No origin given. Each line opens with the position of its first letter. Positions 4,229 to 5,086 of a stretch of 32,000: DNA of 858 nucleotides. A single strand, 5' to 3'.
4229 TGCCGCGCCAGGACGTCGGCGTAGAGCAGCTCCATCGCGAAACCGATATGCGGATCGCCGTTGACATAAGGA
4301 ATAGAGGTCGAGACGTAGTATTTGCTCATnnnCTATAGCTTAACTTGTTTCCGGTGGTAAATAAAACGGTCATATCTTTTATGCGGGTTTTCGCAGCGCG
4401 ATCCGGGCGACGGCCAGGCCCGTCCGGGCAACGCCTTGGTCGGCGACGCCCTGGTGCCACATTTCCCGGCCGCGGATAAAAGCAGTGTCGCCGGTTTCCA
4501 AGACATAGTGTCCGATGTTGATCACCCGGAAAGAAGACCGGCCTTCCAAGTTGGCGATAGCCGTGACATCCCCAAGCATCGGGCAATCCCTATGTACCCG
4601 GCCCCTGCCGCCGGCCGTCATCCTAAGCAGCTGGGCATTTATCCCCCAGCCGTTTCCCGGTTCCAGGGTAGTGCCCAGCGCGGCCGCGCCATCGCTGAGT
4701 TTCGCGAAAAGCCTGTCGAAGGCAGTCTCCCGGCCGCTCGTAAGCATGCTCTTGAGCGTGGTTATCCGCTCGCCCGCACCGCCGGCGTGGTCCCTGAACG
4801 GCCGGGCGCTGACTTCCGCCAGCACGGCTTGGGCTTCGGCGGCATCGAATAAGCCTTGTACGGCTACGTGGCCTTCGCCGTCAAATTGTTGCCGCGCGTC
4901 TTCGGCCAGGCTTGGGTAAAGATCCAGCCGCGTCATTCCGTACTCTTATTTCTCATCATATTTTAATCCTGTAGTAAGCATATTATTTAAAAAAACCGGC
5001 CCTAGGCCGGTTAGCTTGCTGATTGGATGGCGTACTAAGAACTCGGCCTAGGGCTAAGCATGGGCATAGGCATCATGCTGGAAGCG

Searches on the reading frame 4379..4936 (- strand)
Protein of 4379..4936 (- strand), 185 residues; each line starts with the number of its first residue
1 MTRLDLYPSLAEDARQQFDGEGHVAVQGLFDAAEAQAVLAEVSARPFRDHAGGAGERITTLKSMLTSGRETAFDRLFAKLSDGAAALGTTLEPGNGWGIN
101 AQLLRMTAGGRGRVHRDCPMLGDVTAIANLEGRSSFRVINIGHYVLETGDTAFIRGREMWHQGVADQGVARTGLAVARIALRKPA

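Call 4: search_protein_families(library=pfam, proteins=[window:4379-4936:-])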
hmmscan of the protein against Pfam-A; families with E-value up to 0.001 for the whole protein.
window:4379-4936:- (185 aa): 0 families

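Call 7: find_homologous_proteins(query=window:4379-4936:-)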
Query window:4379-4936:- (185 aa): 3 proteins with E <= 0.001 among 847 candidates.
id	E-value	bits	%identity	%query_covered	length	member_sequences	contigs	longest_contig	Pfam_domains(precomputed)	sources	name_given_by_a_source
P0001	7.7e-116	402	100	100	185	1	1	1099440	-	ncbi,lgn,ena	-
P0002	1.5e-88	313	80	99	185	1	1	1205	-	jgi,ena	jgi:hypothetical protein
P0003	2.1e-80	287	73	99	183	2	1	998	-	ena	-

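Call 9: find_encoding_contigs(protein=P0002, flank=5000)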
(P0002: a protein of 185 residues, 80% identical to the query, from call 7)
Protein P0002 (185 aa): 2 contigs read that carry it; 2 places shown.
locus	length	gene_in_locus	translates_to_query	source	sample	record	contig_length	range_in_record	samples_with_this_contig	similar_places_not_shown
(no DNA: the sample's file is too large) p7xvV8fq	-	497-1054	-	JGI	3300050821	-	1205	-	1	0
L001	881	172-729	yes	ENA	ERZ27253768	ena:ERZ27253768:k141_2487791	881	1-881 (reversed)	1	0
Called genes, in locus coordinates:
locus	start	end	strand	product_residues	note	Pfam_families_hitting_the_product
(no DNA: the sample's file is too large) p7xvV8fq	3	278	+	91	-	?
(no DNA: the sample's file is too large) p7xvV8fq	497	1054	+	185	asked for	-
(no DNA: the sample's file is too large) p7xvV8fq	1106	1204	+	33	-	?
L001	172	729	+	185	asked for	-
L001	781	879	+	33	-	?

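Call 10: find_encoding_contigs(protein=P0003, flank=5000)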
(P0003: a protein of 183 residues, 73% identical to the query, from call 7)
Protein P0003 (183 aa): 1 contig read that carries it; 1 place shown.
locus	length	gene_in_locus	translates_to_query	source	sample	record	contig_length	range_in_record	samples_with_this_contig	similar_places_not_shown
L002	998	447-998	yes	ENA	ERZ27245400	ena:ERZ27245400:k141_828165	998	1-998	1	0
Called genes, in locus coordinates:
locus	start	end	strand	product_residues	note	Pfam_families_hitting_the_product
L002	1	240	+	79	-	?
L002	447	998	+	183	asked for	?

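Call 11: find_encoding_contigs(protein=P0001, flank=3000, max_places=3)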
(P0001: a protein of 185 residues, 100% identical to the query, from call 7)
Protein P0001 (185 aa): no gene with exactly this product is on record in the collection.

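Call 24: search_protein_families(library=ncbifam, proteins=[window:4379-4936:-], max_evalue=0.1)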
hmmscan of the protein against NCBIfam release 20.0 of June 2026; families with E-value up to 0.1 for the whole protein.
window:4379-4936:- (185 aa): 0 families

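Call 54: search_solved_structures(query=A6, max_evalue=10)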
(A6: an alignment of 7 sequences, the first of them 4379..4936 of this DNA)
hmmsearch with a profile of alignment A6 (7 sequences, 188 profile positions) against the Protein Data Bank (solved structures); distinct sequences matched with E-value up to 10: 4.
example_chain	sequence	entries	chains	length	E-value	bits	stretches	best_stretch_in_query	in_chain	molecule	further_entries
8g9k_A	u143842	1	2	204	0.19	14.7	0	65-106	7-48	THR2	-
5ep9_A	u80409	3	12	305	0.66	13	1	7-42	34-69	SnoN,Epimerase SnoN | SnoN,SnoN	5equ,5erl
7fcb_C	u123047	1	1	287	0.74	12.8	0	7-66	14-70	2-oxoglutarate/Fe(II)-dependent dioxygenase SptF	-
2whm_A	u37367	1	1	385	1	12.3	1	25-108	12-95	ENDO-1,4-BETA MANNANASE, MAN26A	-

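Call 57: predict_structure(alignment_id=A7)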
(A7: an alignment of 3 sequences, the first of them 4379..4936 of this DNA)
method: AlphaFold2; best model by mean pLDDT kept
length: 185 residues; sequences in the alignment: 3
mean_pLDDT: 36.3   pTM: 0.35
mean pLDDT of the five models: 36.3, 32.9, 32.1, 30.9, 29.0
residues with pLDDT >= 90: 0; 70-90: 0; 50-70: 7; < 50: 178
segments of 3 or more residues with pLDDT < 50: 1-36, 46-48, 50-75, 77-185
pLDDT, mean of each block of 10 residues (from residue 1): 27 34 38 47 48 44 40 47 35 34 36 28 30 30 34 40 29 38 25
secondary structure, 60 per line:
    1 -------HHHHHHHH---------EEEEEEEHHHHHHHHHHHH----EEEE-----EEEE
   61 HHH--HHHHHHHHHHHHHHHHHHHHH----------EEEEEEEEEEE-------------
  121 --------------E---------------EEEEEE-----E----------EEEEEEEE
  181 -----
elements in order: H8-15 E25-31 H32-43 E48-51 E57-60 H66-86 E97-107 E151-156 E173-180

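Call 70: search_protein_representatives(alignment_id=A7)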
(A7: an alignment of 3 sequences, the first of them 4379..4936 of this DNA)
Query: 3 sequences, 185 profile positions. Proteins with E-value up to 0.001 (for the whole library): 31; up to 1e-10: 16; up to 1e-30: 1. The best 31 are listed.
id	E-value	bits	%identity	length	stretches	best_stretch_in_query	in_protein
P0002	3.7e-113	391.8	-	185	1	1-185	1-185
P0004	1.5e-30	122.5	-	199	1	3-179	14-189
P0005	6.4e-24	100.9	-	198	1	12-178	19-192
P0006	2.5e-23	99.0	-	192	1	11-177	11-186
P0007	2.3e-22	95.8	-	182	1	12-178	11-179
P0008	2.2e-19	86.1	-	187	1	11-178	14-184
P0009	9.1e-19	84.1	-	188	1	11-182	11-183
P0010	4.4e-18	81.9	-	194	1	10-182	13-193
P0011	1.1e-16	77.4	-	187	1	11-183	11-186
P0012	1.3e-15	73.9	-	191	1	13-178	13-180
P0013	5.3e-15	71.9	-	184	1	14-164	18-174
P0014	6.2e-14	68.4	-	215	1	8-180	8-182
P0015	9.4e-14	67.8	-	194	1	11-178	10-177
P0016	9.6e-14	67.8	-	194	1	2-178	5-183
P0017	5.5e-13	65.3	-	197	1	13-175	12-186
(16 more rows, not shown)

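Call 72: search_solved_structures(query=A8, max_evalue=10, show_alignments=2)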
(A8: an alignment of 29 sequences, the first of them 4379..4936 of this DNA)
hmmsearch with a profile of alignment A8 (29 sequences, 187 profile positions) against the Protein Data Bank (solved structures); distinct sequences matched with E-value up to 10: 31.
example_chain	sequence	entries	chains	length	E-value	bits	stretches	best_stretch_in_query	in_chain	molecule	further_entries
6nie_A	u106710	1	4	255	0.0015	21.8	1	7-93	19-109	BesD, lysine halogenase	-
7u6i_A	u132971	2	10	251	0.029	17.6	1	15-52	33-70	Halogenase B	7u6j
1w54_A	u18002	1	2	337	0.061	16.5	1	10-87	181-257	DELTA-AMINOLEVULINIC ACID DEHYDRATASE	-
1gzg_A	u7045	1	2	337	0.061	16.5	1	10-87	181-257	DELTA-AMINOLEVULINIC ACID DEHYDRATASE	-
1w5n_A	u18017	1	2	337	0.062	16.5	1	10-87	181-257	DELTA-AMINOLEVULINIC ACID DEHYDRATASE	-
2c13_A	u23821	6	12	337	0.062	16.5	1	10-87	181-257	DELTA-AMINOLEVULINIC ACID DEHYDRATASE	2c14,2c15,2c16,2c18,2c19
1w5p_A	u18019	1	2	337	0.062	16.5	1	10-87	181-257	DELTA-AMINOLEVULINIC ACID DEHYDRATASE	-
1w5m_A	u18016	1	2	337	0.062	16.5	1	10-87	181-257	DELTA-AMINOLEVULINIC ACID DEHYDRATASE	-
1w5o_A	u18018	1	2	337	0.063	16.5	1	10-87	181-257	DELTA-AMINOLEVULINIC ACID DEHYDRATASE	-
1w56_A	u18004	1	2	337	0.063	16.5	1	10-87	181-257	DELTA-AMINOLEVULINIC ACID DEHYDRATASE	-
1w5q_A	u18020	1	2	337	0.068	16.4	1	10-87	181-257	DELTA-AMINOLEVULINIC ACID DEHYDRATASE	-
1b4k_A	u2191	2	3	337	0.068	16.4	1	10-87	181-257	PROTEIN (5-AMINOLEVULINIC ACID DEHYDRATASE) | DELTA-AMINOLEVULINIC ACID DEHYDRATASE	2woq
9wyc_A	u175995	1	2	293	0.12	15.6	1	8-119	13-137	Oxidoreductase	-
9k83_A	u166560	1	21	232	0.15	15.2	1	55-104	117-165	Fiber-n6-Zn1-HEHE-43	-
7wpy_A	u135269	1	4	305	0.19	14.9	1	10-64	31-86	Dioxygenase andA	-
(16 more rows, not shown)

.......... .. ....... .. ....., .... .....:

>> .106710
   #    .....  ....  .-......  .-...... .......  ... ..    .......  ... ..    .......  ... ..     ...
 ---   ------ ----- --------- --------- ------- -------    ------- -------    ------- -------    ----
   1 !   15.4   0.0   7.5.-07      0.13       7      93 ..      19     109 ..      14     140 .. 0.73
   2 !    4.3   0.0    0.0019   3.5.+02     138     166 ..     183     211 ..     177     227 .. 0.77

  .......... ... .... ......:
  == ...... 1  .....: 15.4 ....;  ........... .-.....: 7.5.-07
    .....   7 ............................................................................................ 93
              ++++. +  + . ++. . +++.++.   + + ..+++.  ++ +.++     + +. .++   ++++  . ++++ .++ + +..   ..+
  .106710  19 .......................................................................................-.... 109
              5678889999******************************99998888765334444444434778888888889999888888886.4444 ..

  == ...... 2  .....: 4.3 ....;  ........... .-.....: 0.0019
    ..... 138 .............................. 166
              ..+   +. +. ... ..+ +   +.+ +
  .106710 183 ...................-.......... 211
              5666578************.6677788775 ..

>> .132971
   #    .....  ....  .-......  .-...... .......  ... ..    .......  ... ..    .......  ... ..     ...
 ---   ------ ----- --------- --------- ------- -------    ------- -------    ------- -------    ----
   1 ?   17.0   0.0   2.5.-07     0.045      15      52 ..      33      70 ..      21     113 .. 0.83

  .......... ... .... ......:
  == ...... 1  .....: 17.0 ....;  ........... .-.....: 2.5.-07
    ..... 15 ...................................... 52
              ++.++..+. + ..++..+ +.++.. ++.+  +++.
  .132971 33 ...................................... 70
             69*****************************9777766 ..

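Call 73: search_protein_families(library=pfam, alignment_id=A8, max_evalue=1)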
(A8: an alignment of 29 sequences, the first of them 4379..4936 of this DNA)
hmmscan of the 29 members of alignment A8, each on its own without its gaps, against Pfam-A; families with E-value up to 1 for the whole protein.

A. member 1, window:4379-4936:- (185 aa): 0 families

B. families by the number of members that match (of 29 scanned): 8 families
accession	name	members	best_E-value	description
PF07883.17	Cupin_2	5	0.00091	Cupin domain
PF02311.25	AraC_binding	3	0.0039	AraC-like ligand binding domain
PF05721.19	PhyH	1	0.047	Phytanoyl-CoA dioxygenase (PhyH)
PF06938.16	DUF1285_N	1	0.068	Domain of unknown function (DUF1285), N-terminal domain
PF01471.23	PG_binding_1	1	0.11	Putative peptidoglycan binding domain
PF03483.22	B3_4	1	0.2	B3/4 domain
PF05899.18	Cupin_3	1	0.25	EutQ-like cupin domain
PF14443.11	DBC1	1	0.28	DBC1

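Call 75: find_encoding_contigs(protein=P0004, flank=1500, max_places=3)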
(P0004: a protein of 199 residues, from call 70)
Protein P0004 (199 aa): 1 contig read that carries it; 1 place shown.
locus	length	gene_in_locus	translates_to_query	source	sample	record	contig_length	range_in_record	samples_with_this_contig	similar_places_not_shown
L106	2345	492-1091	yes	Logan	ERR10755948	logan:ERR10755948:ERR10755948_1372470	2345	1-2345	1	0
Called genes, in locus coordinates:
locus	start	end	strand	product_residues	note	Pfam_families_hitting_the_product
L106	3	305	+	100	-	?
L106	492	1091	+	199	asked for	-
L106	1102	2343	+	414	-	?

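Call 76: find_encoding_contigs(protein=P0005, flank=1500, max_places=3)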
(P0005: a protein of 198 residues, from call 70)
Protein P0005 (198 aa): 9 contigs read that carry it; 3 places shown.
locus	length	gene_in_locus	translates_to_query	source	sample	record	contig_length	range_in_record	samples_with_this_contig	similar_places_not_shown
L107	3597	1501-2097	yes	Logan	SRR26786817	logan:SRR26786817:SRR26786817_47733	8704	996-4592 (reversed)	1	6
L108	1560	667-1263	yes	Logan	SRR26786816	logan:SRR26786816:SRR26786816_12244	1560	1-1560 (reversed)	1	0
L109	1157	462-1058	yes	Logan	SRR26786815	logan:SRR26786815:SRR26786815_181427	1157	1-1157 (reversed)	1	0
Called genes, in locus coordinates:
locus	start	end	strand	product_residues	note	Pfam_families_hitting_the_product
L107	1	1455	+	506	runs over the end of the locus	PF01381:HTH_3, PF13443:HTH_26 (weak), PF13560:HTH_31, PF13744:HTH_37 (faint), PF00275:EPSP_synthase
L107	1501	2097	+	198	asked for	-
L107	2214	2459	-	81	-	-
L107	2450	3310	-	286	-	PF13240:Zn_Ribbon_1 (weak), PF13248:Zn_ribbon_3 (weak)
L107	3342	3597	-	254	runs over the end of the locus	PF13367:PrsW-protease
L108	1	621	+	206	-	?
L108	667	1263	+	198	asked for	-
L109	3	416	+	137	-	?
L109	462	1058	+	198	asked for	-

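Call 79: find_encoding_contigs(protein=P0006, flank=1200, max_places=2)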
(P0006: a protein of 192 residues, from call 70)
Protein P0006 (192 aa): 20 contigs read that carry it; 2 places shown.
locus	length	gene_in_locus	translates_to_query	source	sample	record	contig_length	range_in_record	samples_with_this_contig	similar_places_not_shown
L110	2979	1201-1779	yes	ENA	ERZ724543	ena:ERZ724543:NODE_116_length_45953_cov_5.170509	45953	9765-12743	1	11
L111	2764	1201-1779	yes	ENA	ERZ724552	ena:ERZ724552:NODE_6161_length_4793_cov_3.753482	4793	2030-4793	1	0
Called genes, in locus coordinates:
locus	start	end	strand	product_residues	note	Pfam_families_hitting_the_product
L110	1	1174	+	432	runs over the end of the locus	PF01204:Trehalase, PF22422:MGH1-like_GH, PF01204:Trehalase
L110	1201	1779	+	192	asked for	-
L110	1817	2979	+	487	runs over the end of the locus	PF00133:tRNA-synt_1, PF09334:tRNA-synt_1g, PF00133:tRNA-synt_1, PF01406:tRNA-synt_1e (weak)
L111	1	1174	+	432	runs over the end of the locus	PF01204:Trehalase, PF22422:MGH1-like_GH, PF01204:Trehalase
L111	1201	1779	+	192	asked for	-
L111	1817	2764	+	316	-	?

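Call 80: find_encoding_contigs(protein=P0007, flank=1200, max_places=2)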
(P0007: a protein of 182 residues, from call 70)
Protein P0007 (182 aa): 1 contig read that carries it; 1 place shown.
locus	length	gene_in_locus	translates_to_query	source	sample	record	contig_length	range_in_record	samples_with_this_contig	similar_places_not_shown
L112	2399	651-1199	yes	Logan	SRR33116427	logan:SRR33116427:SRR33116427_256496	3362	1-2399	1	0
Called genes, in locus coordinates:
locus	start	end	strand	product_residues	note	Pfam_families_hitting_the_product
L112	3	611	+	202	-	?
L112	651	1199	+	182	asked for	-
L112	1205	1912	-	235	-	PF01988:VIT1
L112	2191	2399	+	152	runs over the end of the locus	-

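Call 81: find_encoding_contigs(protein=P0009, flank=1200, max_places=2)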
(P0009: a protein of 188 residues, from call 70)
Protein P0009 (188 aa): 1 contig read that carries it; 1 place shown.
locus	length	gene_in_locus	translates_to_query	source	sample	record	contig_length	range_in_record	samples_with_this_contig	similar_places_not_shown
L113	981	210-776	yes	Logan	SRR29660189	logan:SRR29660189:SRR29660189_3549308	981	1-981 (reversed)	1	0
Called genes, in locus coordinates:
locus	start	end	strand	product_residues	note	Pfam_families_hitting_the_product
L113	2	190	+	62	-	?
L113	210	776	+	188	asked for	-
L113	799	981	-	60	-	?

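Call 82: find_encoding_contigs(protein=P0012, flank=1200, max_places=2)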
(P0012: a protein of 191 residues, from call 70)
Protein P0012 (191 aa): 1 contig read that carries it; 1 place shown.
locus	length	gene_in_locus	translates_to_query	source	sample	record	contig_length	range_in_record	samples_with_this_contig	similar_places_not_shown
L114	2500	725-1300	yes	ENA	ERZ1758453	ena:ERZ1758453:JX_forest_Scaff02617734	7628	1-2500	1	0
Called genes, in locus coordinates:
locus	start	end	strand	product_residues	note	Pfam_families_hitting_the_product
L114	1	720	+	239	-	?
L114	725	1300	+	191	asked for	-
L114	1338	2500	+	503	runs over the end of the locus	PF02543:Carbam_trans_N, PF16861:Carbam_trans_C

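Call 83: predict_structure(alignment_id=A8)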
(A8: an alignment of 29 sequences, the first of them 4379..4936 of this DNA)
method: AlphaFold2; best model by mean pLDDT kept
length: 185 residues; sequences in the alignment: 29
mean_pLDDT: 96.4   pTM: 0.92
mean pLDDT of the five models: 96.4, 96.2, 95.9, 95.8, 94.9
residues with pLDDT >= 90: 172; 70-90: 12; 50-70: 1; < 50: 0
segments of 3 or more residues with pLDDT < 50: none
pLDDT, mean of each block of 10 residues (from residue 1): 96 97 98 98 96 96 88 98 98 94 98 97 98 98 98 98 97 98 81
secondary structure, 60 per line:
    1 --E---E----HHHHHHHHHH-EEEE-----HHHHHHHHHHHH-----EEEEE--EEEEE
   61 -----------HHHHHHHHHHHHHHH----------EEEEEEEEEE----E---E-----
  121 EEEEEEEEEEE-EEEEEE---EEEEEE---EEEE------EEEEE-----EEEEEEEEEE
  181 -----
elements in order: H12-21 E23-26 H32-43 E49-53 E56-60 H72-86 E97-106 E121-131 E133-138 E142-147 E151-154 E161-165 E171-180

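Call 85: fold_search(model_id=the predicted structure, library=pdb)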
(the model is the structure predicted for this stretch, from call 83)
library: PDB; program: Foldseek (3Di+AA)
matches with E <= 10: 1858; with E <= 0.001: 1109
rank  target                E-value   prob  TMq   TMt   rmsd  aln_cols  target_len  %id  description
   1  4j25_G                1.5e-10  1.00  0.67  0.68   4.0       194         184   16  Crystal structure of a Pseudomonas putida prolyl-4-hydroxylase (P4H) (released 2014-02-05)
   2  4j25_E                3.0e-10  1.00  0.66  0.66   4.4       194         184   16  Crystal structure of a Pseudomonas putida prolyl-4-hydroxylase (P4H) (released 2014-02-05)
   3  4iw3_A                3.9e-10  1.00  0.63  0.59   4.7       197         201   15  Crystal structure of a Pseudomonas putida prolyl-4-hydroxylase (P4H) in complex with elongation factor Tu (EF-Tu) (released 2014-01-29)
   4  6n1f_D                4.4e-10  1.00  0.69  0.62   4.4       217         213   15  Crystal structure of Oxidoreductase, 2OG-Fe(II) oxygenase family, from Burkholderia pseudomallei (released 2018-12-19)
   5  6n1f_A                6.1e-10  1.00  0.70  0.64   4.3       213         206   16  Crystal structure of Oxidoreductase, 2OG-Fe(II) oxygenase family, from Burkholderia pseudomallei (released 2018-12-19)
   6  6n1f_B                1.3e-09  1.00  0.68  0.61   4.2       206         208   17  Crystal structure of Oxidoreductase, 2OG-Fe(II) oxygenase family, from Burkholderia pseudomallei (released 2018-12-19)
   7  6n1f_C                1.4e-09  1.00  0.66  0.60   5.9       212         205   17  Crystal structure of Oxidoreductase, 2OG-Fe(II) oxygenase family, from Burkholderia pseudomallei (released 2018-12-19)
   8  6yw1_A                2.0e-09  1.00  0.66  0.60   4.3       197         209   17  HIF prolyl hydroxylase 2 (PHD2/ EGLN1) in complex with 2OG and RaPID-derived silent allosteric cyclic peptide 3C (14-m (released 2020-12-30)
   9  4j25_F                2.6e-09  1.00  0.66  0.65   3.7       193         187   16  Crystal structure of a Pseudomonas putida prolyl-4-hydroxylase (P4H) (released 2014-02-05)
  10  4qkb_A                2.6e-09  1.00  0.61  0.60   5.6       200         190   17  Crystal structure of seleno-methionine labelled human ALKBH7 in complex with alpha-ketoglutarate and Mn(II) (released 2014-08-20)
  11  3oui                  2.9e-09  1.00  0.65  0.64   4.2       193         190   17  PHD2-R717 with 40787422 (released 2010-12-01)
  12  6t8m_C                3.1e-09  1.00  0.63  0.59   5.0       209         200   14  Prolyl Hydroxylase (PHD) involved in hypoxia sensing by Dictyostelium discoideum (released 2020-09-23)
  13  4qkd_A                3.1e-09  1.00  0.59  0.58   5.8       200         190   18  Crystal structure of human ALKBH7 in complex with alpha-ketoglutarate and Mn(II) (released 2014-08-20)
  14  3ouj                  3.8e-09  1.00  0.66  0.56   5.4       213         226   16  PHD2 with 2-Oxoglutarate (released 2010-12-01)
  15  8rut_A                4.3e-09  1.00  0.66  0.57   4.1       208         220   18  HIF prolyl-hydroxylase-2 (PHD2) T387V variant bound to Fe(III), 2-oxoglutarate (2OG) and Hypoxia-inducible Factor-2alp (released 2025-02-12)
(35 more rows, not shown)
